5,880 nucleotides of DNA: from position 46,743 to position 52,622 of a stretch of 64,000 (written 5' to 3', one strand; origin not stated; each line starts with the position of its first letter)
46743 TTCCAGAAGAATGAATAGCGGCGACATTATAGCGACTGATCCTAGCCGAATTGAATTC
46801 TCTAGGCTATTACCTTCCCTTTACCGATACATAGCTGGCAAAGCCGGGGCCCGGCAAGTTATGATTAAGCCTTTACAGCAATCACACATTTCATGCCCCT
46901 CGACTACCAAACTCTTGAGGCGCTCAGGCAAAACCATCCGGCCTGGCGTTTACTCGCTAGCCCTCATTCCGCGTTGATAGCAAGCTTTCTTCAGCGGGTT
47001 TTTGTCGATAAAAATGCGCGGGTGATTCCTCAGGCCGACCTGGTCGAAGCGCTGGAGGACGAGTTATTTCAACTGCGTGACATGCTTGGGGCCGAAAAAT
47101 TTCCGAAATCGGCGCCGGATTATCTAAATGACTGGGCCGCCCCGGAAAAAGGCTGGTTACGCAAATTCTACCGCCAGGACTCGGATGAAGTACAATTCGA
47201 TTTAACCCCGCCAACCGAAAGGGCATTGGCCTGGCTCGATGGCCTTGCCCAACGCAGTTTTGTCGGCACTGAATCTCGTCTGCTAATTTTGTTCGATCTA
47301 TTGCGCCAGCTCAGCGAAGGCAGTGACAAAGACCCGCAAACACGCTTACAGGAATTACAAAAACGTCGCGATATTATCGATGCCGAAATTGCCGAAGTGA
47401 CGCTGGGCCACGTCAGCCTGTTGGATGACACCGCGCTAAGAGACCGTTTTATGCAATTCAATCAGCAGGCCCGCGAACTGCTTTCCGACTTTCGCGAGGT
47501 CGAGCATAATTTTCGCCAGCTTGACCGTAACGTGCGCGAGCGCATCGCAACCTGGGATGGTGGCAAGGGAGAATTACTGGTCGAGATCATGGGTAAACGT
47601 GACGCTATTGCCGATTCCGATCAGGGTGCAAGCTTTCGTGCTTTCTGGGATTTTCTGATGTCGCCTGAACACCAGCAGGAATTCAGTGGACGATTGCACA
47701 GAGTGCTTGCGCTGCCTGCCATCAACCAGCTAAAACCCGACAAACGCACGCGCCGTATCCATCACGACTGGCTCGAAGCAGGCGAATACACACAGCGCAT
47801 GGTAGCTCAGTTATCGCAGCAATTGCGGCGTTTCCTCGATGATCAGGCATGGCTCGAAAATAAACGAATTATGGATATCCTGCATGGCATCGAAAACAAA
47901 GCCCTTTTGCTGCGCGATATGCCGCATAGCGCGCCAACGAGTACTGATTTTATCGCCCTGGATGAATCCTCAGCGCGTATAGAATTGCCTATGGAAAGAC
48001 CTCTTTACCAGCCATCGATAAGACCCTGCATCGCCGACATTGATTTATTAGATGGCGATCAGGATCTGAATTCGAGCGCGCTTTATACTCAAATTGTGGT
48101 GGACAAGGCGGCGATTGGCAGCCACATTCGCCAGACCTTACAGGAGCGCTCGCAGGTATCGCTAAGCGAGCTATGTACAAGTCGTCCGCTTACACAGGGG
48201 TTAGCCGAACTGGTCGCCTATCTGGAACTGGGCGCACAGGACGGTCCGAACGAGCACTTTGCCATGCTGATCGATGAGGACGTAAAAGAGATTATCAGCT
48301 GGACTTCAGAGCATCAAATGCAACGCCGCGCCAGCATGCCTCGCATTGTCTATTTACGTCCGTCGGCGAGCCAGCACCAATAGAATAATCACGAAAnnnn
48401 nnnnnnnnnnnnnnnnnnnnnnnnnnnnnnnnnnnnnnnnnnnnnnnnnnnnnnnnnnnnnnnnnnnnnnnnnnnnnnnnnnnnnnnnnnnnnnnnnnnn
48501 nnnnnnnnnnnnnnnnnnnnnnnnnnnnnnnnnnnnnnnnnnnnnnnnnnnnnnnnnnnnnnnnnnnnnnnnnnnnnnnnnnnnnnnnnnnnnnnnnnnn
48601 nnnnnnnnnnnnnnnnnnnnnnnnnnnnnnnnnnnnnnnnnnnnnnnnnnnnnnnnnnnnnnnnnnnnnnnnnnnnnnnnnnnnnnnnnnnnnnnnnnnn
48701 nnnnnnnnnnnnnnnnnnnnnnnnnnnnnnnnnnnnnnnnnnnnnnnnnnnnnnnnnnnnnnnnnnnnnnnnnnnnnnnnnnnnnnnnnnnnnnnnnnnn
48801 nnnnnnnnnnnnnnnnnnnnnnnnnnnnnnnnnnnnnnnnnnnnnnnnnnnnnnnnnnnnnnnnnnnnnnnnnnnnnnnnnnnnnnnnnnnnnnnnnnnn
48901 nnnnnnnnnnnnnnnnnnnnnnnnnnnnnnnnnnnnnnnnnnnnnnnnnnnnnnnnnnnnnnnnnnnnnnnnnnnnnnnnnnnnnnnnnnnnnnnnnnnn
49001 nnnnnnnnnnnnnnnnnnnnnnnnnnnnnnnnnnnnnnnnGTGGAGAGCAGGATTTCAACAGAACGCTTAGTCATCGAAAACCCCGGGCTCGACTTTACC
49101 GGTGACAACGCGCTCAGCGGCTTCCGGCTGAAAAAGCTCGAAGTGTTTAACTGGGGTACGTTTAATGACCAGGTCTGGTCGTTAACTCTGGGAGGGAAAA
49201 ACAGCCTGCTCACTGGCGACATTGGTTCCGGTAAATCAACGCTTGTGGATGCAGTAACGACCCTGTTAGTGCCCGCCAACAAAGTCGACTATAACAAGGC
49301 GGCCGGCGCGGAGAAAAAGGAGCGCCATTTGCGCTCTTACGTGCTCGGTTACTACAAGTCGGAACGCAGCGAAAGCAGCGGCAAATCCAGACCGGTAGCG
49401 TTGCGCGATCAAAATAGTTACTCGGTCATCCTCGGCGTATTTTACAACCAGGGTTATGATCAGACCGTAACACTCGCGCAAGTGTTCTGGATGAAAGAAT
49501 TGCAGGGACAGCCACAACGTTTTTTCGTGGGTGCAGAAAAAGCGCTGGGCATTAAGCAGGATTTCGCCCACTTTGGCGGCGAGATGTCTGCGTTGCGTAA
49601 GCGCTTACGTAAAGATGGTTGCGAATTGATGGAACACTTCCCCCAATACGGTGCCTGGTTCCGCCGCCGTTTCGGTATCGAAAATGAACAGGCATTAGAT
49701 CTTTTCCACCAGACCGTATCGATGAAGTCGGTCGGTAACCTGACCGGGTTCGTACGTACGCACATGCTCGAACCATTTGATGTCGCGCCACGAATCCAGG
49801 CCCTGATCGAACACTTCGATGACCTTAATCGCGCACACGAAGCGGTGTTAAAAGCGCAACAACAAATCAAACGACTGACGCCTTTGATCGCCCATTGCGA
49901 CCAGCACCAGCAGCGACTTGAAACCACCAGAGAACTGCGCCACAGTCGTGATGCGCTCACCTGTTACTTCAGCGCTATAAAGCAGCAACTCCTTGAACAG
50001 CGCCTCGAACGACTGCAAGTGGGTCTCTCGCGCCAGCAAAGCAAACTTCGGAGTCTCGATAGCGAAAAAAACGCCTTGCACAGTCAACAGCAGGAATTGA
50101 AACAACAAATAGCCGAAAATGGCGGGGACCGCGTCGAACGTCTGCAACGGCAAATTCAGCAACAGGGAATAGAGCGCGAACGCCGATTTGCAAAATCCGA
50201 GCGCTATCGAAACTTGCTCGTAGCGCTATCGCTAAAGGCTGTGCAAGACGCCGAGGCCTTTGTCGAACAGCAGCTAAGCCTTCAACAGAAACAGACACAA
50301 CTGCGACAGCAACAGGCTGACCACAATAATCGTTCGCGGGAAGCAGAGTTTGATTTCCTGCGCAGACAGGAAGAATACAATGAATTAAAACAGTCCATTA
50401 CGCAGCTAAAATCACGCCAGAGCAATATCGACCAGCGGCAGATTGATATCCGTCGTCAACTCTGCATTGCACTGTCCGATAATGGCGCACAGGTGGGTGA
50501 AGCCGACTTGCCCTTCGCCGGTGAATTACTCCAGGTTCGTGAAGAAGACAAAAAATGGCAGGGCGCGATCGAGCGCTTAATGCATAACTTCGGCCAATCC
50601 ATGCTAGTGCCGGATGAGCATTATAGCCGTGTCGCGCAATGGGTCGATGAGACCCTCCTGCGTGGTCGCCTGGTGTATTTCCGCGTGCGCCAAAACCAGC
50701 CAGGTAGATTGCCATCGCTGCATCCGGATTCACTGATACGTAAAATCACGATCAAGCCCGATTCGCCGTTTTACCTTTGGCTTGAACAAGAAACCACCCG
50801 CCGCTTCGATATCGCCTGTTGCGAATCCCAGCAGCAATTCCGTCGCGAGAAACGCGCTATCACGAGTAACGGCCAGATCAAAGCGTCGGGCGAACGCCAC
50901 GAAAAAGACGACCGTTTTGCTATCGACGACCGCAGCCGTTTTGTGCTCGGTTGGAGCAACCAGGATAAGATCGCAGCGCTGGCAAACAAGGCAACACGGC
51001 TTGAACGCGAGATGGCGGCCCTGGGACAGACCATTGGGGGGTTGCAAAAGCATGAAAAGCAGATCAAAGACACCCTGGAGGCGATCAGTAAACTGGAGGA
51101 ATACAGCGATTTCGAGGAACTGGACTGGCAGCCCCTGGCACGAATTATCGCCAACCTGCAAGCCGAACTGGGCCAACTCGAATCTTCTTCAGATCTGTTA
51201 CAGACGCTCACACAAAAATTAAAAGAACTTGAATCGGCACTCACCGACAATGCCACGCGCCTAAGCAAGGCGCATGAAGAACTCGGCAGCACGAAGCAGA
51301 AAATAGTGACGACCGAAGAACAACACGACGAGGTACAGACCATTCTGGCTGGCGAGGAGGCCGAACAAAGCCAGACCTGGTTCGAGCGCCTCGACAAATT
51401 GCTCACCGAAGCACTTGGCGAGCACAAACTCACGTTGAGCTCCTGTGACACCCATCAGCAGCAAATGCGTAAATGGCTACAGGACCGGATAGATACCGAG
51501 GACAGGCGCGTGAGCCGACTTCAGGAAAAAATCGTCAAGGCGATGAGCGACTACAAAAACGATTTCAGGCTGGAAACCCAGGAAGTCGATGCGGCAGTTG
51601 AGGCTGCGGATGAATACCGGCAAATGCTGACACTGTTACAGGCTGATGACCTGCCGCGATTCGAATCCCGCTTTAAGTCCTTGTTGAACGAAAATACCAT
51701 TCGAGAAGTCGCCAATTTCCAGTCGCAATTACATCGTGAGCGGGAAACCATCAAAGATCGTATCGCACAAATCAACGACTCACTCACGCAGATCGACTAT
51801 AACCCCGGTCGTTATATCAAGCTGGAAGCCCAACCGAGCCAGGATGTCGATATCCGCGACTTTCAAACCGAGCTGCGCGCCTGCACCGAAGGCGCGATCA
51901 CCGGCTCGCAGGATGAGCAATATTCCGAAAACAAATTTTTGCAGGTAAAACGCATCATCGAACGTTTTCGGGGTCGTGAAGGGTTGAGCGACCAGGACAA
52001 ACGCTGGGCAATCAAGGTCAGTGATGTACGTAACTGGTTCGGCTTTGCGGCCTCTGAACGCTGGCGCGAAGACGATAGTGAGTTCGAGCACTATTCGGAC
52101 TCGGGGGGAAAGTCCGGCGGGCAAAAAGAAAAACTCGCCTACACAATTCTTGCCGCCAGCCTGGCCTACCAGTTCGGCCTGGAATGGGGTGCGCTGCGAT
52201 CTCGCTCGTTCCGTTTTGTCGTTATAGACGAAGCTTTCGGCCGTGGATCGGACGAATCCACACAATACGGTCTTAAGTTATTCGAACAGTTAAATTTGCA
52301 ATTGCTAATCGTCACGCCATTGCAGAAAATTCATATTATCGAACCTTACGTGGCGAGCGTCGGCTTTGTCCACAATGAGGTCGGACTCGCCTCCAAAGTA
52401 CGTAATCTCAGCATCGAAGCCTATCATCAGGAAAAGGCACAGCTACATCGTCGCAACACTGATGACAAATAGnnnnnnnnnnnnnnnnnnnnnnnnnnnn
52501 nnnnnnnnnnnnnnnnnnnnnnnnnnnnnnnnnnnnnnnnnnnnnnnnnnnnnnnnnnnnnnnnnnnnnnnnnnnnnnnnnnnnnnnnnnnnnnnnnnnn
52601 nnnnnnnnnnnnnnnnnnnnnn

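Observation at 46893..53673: Complete four-gene Wadjet (JetABCD / MksBEFG-like) anti-plasmid system with intact catalytic motifs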

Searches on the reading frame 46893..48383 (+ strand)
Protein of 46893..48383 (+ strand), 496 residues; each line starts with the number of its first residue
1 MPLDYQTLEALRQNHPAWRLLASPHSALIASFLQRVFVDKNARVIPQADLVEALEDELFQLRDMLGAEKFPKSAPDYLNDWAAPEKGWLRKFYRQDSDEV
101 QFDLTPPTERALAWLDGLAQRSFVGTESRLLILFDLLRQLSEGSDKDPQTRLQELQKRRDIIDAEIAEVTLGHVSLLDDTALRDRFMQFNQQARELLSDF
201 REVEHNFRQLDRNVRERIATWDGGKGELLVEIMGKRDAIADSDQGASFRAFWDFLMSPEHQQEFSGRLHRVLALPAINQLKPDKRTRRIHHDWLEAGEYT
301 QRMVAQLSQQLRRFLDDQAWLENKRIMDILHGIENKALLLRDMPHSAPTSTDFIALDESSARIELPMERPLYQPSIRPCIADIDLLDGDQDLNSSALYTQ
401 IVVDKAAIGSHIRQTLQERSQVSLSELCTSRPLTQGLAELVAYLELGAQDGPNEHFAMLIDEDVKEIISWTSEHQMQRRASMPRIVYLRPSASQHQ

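Call 3: search_protein_families(library=padloc, proteins=[window:46893-48383:+])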
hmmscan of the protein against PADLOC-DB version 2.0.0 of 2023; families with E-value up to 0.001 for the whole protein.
window:46893-48383:+ (496 aa): 10 families
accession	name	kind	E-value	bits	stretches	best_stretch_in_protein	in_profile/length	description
PDLC00457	JetA1|JetA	-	6.2e-211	699.4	1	3-489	1-478/480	DUF3375 domain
PDLC00460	JetA1|JetA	-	5.7e-86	287.1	1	5-493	7-484/487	DUF3375 domain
PDLC00444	JetA1|JetA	-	4.1e-75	251.3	1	5-487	4-487/489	DUF3375 domain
PDLC00455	JetA1|JetA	-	3.8e-61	205.3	1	4-487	2-478/484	DUF3375 domain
PDLC00461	JetA1|JetA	-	4.5e-57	191.8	1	11-446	13-438/486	DUF3375 domain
PDLC00464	JetA1|JetA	-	1.8e-29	101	1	14-335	16-339/492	DUF3375 domain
PDLC00452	JetA1|JetA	-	1.6e-27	94.3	1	9-340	13-342/499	DUF3375 domain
PDLC00447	JetA1|JetA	-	9.3e-21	72.2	1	8-335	14-336/484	DUF3375 domain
PDLC00459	JetA1|JetA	-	1.1e-10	39.1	1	13-277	20-278/486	DUF3375 domain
PDLC00463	JetA1|JetA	-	1.9e-09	34.9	1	75-494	113-537/557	DUF3375 domain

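Call 4: search_protein_families(library=pfam, proteins=[window:46893-48383:+])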
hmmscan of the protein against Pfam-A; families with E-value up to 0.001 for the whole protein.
window:46893-48383:+ (496 aa): 1 family
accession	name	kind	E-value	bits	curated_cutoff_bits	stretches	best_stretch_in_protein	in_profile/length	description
PF11855.13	DUF3375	-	1.6e-150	502.6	28.6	1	11-486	2-473/474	Protein of unknown function (DUF3375)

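Call 11: find_encoding_contigs(protein=window:46893-48383:+, flank=10000, max_places=8)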
Protein window:46893-48383:+ (496 aa): no gene with exactly this product is on record in the collection.

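Call 37: search_solved_structures(query=window:46893-48383:+)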
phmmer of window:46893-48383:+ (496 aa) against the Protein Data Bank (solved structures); distinct sequences matched with E-value up to 0.001: 4.
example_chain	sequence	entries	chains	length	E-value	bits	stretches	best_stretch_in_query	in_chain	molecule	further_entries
8dk1_A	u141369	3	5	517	1.2e-23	87.2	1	10-339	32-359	JetA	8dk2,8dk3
8q72_E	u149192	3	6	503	6.8e-18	68.2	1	11-339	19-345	JetA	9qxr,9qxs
8as8_E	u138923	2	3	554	9e-18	67.8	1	11-339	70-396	JetA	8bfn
9qxt_E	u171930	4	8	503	1.1e-17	67.5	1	11-339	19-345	JetA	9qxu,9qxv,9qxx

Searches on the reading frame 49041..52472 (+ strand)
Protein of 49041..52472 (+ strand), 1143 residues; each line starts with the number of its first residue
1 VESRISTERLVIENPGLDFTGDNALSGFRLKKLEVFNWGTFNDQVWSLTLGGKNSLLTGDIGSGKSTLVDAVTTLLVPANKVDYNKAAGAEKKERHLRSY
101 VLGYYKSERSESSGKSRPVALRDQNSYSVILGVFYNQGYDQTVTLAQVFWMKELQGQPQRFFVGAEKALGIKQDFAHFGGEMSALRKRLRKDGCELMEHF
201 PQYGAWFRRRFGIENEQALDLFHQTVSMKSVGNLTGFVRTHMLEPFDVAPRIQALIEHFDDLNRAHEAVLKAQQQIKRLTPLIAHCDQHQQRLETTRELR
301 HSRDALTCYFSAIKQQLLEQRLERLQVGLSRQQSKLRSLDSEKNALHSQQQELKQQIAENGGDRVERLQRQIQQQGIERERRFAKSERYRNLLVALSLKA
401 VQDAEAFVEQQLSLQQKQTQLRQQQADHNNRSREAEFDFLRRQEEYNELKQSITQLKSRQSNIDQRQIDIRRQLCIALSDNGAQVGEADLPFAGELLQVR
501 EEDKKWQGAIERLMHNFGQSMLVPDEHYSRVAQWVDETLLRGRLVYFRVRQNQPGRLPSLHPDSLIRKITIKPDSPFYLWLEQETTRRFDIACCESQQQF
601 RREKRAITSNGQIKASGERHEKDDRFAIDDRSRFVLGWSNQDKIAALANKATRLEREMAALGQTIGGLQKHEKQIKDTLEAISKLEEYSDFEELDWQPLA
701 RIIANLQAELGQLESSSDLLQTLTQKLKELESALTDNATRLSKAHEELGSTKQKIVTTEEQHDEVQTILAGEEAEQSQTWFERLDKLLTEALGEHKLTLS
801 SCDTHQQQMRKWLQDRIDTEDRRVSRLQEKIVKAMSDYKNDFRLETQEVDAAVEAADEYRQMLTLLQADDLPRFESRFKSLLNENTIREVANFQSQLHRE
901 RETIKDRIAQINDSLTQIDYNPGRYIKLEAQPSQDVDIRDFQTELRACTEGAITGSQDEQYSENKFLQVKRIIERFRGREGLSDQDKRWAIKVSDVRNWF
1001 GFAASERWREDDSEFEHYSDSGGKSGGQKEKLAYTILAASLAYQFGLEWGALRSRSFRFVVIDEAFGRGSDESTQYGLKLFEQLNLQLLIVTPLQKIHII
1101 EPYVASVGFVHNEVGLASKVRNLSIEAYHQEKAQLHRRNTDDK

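Call 3: search_protein_families(library=padloc, proteins=[window:49041-52472:+])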
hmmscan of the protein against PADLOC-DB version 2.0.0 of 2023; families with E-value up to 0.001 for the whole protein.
window:49041-52472:+ (1143 aa): 17 families
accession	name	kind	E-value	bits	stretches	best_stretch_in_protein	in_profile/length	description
PDLC00512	JetC1|JetC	-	0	1595.3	1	16-1135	6-1120/1123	DUF3584 domain; MukB-like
PDLC00518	JetC1|JetC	-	2.2e-252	838.4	1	27-1134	15-1108/1112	DUF3584 domain; MukB-like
PDLC00511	JetC1|JetC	-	1.5e-159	531.1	1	27-1136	15-1097/1108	DUF3584 domain; MukB-like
PDLC00517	JetC1|JetC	-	1.5e-113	379.2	1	29-1112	21-1100/1119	DUF3584 domain; MukB-like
PDLC00514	JetC1|JetC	-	4.7e-95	317.5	1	26-1121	6-1090/1117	DUF3584 domain; MukB-like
PDLC00519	JetC1|JetC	-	2e-71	239.6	1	29-1124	3-1086/1097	DUF3584 domain; MukB-like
PDLC00509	JetC1|JetC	-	1.4e-60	203.6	1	31-1101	16-1113/1158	DUF3584 domain; MukB-like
PDLC00505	JetC1|JetC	-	1.5e-36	124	1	30-1098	9-1079/1118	DUF3584 domain; MukB-like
PDLC00507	JetC1|JetC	-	6e-34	115.6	2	404-1096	450-1141/1215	DUF3584 domain; MukB-like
PDLC00503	JetC1|JetC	-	8.5e-27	91.6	2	215-1100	200-1092/1146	DUF3584 domain; MukB-like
PDLC00513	JetC1|JetC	-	9.6e-20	68.2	2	48-139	20-103/1140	DUF3584 domain; MukB-like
PDLC00508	JetC1|JetC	-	2.1e-18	64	2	220-941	191-909/1106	DUF3584 domain; MukB-like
PDLC03859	LmuB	-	2.8e-12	44.6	1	625-968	173-491/611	-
PDLC00553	JetC2|JetC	-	2e-08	30.6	1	641-1089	846-1308/1361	DUF3584 domain; MukB-like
PDLC00309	PtuA1|PtuA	-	0.00013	19.1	0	29-78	2-55/413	AAA ATPase domain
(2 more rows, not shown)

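Call 4: search_protein_families(library=pfam, proteins=[window:49041-52472:+])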
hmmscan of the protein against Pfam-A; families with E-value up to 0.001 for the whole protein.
window:49041-52472:+ (1143 aa): 2 families
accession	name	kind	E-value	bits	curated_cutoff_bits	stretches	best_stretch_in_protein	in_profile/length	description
PF13558.12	SbcC_Walker_B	-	4.2e-23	81.8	27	1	992-1083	2-90/90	SbcC/RAD50-like, Walker B motif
PF13555.12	AAA_29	-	6.4e-23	80.7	27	1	30-90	1-60/61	P-loop containing region of AAA domain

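Call 18: search_solved_structures(query=window:49041-52472:+, show_alignments=1)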
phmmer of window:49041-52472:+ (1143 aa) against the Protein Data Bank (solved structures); distinct sequences matched with E-value up to 0.001: 4.
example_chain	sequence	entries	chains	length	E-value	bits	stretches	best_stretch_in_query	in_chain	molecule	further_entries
8dk2_C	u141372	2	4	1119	4.1e-61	210.2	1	28-1134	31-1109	JetC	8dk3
8as8_A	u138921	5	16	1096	6e-52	179.9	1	26-1128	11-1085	JetC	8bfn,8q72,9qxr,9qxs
9qxt_A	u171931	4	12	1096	1.7e-50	175.1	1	26-1128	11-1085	JetC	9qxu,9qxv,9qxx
8dk1_C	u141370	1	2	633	3.1e-34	121.2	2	829-1134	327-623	JetC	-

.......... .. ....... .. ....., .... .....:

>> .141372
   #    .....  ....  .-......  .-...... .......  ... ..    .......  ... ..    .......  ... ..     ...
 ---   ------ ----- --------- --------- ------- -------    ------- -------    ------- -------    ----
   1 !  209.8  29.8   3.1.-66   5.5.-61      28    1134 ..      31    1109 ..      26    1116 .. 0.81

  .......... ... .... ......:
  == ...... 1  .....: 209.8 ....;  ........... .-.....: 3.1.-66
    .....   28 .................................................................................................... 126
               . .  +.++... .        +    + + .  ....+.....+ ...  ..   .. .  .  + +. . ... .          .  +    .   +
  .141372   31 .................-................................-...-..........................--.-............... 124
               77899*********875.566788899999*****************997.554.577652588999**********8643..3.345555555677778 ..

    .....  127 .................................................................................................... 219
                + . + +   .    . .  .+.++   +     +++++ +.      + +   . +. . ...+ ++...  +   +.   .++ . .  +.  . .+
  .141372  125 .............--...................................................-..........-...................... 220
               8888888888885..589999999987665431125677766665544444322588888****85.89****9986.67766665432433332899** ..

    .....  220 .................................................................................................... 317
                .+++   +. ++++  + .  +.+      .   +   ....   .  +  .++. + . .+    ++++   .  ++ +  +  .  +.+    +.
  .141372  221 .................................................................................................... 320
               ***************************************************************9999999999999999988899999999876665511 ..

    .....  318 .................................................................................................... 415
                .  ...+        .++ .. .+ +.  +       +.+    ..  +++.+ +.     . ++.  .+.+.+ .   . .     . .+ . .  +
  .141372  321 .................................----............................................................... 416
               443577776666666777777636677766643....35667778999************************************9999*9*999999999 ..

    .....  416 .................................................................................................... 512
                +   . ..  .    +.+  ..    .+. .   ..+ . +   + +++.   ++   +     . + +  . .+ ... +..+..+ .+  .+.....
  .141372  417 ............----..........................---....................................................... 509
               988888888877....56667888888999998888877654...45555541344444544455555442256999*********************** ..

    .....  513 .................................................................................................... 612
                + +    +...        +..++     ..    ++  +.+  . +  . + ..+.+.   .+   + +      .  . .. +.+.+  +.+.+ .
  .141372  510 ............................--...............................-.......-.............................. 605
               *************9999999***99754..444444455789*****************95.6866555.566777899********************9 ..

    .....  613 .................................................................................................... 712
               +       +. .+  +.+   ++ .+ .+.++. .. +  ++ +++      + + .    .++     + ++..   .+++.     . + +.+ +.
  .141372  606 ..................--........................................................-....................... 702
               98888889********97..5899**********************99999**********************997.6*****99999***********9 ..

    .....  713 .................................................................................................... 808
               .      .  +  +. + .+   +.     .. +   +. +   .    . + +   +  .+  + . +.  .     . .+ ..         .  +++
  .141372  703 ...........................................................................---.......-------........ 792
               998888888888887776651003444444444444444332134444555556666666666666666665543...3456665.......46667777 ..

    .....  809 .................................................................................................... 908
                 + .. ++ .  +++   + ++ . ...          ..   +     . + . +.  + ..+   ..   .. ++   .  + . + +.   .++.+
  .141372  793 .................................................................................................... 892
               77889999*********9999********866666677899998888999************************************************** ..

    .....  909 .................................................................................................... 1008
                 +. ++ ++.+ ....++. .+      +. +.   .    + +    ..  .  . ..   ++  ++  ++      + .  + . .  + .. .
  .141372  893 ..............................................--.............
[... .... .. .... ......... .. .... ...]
